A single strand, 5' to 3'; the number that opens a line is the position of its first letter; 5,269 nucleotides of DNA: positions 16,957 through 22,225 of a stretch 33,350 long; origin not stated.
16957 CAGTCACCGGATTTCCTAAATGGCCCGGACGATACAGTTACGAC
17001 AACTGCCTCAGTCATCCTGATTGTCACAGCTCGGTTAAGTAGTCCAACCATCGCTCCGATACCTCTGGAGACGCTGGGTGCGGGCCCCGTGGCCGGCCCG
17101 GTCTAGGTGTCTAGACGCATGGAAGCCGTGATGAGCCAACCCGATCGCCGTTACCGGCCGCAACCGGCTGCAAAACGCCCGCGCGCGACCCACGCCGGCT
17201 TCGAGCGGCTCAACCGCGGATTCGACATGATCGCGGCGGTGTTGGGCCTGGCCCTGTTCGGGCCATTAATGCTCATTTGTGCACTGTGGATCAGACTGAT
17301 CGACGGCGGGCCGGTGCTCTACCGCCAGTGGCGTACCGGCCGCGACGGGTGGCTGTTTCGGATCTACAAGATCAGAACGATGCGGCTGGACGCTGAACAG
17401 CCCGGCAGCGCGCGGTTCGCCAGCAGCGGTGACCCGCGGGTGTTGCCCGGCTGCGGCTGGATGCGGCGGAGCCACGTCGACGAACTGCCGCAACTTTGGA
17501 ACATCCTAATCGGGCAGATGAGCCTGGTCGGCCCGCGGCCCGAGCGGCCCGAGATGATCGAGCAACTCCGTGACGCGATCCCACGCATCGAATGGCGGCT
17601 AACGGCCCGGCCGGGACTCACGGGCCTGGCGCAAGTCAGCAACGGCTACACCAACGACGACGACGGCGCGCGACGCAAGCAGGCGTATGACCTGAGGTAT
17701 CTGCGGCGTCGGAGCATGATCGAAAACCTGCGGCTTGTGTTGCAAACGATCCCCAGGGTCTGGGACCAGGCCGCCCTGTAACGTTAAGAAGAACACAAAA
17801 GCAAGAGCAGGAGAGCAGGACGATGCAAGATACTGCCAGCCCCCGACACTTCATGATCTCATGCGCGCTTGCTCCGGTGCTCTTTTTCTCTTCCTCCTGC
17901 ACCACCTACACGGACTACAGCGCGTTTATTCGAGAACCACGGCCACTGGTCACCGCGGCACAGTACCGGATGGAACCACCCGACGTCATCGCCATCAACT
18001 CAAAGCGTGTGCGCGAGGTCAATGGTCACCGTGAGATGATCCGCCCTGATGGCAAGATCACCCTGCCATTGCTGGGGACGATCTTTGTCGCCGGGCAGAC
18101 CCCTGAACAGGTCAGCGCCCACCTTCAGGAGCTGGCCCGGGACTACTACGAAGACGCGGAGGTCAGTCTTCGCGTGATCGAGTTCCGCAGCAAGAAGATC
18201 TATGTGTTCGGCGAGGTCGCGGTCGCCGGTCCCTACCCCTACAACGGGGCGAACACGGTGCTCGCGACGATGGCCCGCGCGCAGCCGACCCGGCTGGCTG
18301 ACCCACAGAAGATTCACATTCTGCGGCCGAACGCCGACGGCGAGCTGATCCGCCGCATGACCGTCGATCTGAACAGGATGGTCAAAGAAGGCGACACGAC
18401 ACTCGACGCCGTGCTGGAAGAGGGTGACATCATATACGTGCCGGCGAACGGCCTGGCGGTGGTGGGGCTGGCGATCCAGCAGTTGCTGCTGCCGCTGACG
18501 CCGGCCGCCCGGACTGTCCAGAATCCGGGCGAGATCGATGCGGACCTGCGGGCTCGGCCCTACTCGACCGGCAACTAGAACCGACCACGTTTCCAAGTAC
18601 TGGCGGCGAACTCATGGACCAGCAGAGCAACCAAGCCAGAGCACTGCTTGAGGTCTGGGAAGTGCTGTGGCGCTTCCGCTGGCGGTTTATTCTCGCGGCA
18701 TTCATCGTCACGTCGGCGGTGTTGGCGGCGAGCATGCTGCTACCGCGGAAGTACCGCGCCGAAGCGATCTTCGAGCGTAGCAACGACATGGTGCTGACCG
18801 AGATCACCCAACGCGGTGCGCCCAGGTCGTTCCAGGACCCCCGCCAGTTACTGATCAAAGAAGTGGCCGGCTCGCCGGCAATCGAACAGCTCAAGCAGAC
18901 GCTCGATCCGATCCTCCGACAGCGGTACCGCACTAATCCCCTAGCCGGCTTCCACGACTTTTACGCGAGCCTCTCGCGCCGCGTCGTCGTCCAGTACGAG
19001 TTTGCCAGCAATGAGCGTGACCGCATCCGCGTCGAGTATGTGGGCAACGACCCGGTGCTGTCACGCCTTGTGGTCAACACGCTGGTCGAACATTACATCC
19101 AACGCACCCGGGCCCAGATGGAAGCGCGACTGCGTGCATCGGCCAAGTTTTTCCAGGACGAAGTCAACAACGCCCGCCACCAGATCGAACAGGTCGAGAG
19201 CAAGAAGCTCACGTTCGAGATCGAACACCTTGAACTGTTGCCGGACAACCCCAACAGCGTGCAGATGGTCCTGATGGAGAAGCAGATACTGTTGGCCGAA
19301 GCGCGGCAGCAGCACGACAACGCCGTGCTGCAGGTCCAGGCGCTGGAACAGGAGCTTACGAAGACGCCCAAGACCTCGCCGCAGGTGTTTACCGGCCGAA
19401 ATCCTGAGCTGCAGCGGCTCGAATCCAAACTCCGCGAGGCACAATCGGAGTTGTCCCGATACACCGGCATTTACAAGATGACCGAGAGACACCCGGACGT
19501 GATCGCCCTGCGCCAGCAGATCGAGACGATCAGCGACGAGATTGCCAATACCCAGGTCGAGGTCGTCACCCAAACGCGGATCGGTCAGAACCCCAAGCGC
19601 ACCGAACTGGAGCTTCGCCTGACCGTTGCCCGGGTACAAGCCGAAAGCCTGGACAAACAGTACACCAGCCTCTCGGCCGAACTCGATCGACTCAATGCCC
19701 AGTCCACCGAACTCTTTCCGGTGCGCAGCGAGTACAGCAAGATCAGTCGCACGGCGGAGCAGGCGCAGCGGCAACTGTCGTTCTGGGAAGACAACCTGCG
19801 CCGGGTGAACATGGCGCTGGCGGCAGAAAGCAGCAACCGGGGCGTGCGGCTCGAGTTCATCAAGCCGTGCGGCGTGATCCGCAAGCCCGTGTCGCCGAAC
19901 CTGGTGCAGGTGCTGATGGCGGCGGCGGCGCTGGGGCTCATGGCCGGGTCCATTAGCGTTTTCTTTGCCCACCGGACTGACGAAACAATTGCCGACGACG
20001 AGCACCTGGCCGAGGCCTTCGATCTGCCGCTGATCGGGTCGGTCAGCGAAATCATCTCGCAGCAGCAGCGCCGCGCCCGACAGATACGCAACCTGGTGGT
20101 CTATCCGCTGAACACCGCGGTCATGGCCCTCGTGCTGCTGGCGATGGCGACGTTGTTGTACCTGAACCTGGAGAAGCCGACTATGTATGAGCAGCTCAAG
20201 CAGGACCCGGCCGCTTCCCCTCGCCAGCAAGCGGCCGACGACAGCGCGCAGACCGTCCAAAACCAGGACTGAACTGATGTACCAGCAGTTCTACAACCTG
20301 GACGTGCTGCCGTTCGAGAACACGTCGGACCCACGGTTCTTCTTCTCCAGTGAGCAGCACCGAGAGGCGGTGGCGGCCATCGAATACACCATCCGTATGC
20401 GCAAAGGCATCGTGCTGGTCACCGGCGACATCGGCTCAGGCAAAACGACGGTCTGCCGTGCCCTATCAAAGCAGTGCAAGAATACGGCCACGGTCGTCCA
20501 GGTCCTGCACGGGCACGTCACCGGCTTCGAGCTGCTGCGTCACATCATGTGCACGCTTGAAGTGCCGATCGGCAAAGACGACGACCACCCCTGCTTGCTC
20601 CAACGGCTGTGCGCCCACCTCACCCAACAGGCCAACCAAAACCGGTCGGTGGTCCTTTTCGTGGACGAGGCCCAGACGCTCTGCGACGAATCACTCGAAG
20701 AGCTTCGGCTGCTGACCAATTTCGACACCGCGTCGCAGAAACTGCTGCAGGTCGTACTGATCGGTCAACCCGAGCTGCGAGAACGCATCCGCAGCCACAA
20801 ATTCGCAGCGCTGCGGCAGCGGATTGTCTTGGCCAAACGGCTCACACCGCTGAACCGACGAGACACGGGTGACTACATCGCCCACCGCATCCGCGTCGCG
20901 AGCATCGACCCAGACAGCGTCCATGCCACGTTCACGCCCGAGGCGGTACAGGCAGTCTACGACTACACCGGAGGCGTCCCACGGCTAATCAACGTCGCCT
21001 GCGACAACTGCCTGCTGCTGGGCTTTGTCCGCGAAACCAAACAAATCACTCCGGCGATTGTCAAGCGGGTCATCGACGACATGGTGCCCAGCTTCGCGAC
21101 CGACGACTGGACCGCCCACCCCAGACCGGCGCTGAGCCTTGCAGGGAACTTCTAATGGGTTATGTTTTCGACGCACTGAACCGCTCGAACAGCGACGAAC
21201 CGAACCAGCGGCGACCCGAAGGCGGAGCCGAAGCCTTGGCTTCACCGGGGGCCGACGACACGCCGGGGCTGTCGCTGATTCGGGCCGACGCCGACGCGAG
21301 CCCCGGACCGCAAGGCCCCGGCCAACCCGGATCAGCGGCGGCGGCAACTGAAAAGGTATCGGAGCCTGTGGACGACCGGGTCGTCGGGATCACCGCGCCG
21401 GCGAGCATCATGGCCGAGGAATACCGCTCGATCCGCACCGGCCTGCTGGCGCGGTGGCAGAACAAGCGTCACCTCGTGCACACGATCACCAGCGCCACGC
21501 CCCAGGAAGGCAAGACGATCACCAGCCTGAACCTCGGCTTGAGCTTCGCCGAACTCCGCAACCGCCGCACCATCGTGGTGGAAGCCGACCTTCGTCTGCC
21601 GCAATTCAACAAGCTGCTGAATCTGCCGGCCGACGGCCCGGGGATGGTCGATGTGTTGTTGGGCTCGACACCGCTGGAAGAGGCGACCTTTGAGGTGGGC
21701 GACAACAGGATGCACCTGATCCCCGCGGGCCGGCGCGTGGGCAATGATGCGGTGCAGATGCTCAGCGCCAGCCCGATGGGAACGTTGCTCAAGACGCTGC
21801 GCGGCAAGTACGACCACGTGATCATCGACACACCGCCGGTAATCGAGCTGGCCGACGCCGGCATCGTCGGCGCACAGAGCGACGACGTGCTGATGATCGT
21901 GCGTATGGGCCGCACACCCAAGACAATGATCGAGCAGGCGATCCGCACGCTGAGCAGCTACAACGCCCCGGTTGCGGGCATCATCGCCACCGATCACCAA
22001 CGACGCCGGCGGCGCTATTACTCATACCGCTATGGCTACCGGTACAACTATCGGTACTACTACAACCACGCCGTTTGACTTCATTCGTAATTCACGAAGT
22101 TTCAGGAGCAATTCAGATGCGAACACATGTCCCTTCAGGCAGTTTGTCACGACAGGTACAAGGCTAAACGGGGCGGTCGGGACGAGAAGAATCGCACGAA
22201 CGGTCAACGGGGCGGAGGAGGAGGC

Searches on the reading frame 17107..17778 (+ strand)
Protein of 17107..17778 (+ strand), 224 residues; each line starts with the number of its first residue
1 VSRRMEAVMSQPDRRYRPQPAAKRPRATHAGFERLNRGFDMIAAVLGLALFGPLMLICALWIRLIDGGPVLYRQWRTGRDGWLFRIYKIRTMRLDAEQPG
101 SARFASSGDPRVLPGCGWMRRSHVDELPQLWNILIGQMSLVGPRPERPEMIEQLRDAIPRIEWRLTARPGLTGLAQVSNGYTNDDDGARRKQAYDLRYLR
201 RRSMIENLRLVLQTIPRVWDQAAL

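Call 11: search_protein_families(library=pfam, proteins=[window:17107-17778:+], max_evalue=0.001)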
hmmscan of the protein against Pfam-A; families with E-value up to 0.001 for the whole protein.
window:17107-17778:+ (224 aa): 1 family
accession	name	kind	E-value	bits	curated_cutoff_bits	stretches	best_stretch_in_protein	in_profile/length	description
PF02397.22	Bac_transf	-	2.1e-53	180.9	27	1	37-218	2-177/179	Bacterial sugar transferase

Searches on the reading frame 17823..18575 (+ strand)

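Call 11: search_protein_families(library=pfam, proteins=[window:17823-18575:+], max_evalue=0.001)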
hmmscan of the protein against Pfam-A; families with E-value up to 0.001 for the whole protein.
window:17823-18575:+ (251 aa): 1 family
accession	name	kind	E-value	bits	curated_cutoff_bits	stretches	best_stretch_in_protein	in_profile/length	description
PF02563.21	Poly_export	-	2.5e-15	56.8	28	1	45-118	4-76/77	Polysaccharide biosynthesis/export protein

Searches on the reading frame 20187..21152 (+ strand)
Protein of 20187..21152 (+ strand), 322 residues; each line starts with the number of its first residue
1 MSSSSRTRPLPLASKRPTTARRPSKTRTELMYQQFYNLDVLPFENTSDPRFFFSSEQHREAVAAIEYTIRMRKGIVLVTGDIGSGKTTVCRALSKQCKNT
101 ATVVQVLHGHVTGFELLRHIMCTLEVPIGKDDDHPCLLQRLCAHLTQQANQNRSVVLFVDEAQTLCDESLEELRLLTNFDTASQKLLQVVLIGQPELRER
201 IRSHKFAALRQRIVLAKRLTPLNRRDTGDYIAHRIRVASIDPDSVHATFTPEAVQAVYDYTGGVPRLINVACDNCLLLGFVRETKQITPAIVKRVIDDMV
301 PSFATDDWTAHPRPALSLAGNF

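Call 11: search_protein_families(library=pfam, proteins=[window:20187-21152:+], max_evalue=0.001)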
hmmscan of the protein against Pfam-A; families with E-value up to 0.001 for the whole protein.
window:20187-21152:+ (322 aa): 12 families
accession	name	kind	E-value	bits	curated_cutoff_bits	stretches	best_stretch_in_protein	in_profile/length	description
PF13401.12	AAA_22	-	5.9e-25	88.5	27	1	71-201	3-130/130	AAA domain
PF13191.12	AAA_16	-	1.1e-09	39.4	32.6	1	55-183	6-162/167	AAA ATPase domain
PF20703.3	nSTAND1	-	4.1e-06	27.1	27.1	1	42-239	7-204/379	Novel STAND NTPase 1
PF13238.12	AAA_18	-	4.2e-06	27.7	29.4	1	76-150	1-68/128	AAA domain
PF00004.35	AAA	-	9.6e-06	26.5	21.2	1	76-193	1-106/131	ATPase family associated with various cellular activities (AAA)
PF13604.12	AAA_30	-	2.5e-05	24.6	27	1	63-199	8-129/191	AAA domain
PF05970.20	PIF1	-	0.00019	21.6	25.9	1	54-173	3-122/223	PIF1-like helicase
PF09848.15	SLFN-g3_helicase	-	0.0002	21.2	24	1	74-170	2-96/354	Schlafen group 3, DNA/RNA helicase domain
PF25201.1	nSTAND6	-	0.00035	21.1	27.7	1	73-169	18-117/148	Novel STAND NTPase 6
PF00437.27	T2SSE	-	0.00043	19.5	24.9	1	61-100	130-169/370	Type II/IV secretion system protein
PF20720.3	nSTAND3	-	0.00049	20.3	27.2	1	71-108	15-52/155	Novel STAND NTPase 3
PF25199.1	nSTAND_NTPase5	-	0.00071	19.9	34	0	65-96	28-64/145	Novel STAND NTPase 5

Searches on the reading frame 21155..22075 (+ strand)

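Call 11: search_protein_families(library=pfam, proteins=[window:21155-22075:+], max_evalue=0.001)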
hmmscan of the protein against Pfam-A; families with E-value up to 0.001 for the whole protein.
window:21155-22075:+ (307 aa): 2 families
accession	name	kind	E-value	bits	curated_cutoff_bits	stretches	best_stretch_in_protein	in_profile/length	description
PF13614.12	AAA_31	-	1e-08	35.8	27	1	119-264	14-162/177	AAA domain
PF01656.29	CbiA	-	0.00087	19.7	25.4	0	111-277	3-109/125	CobQ/CobB/MinD/ParA nucleotide binding domain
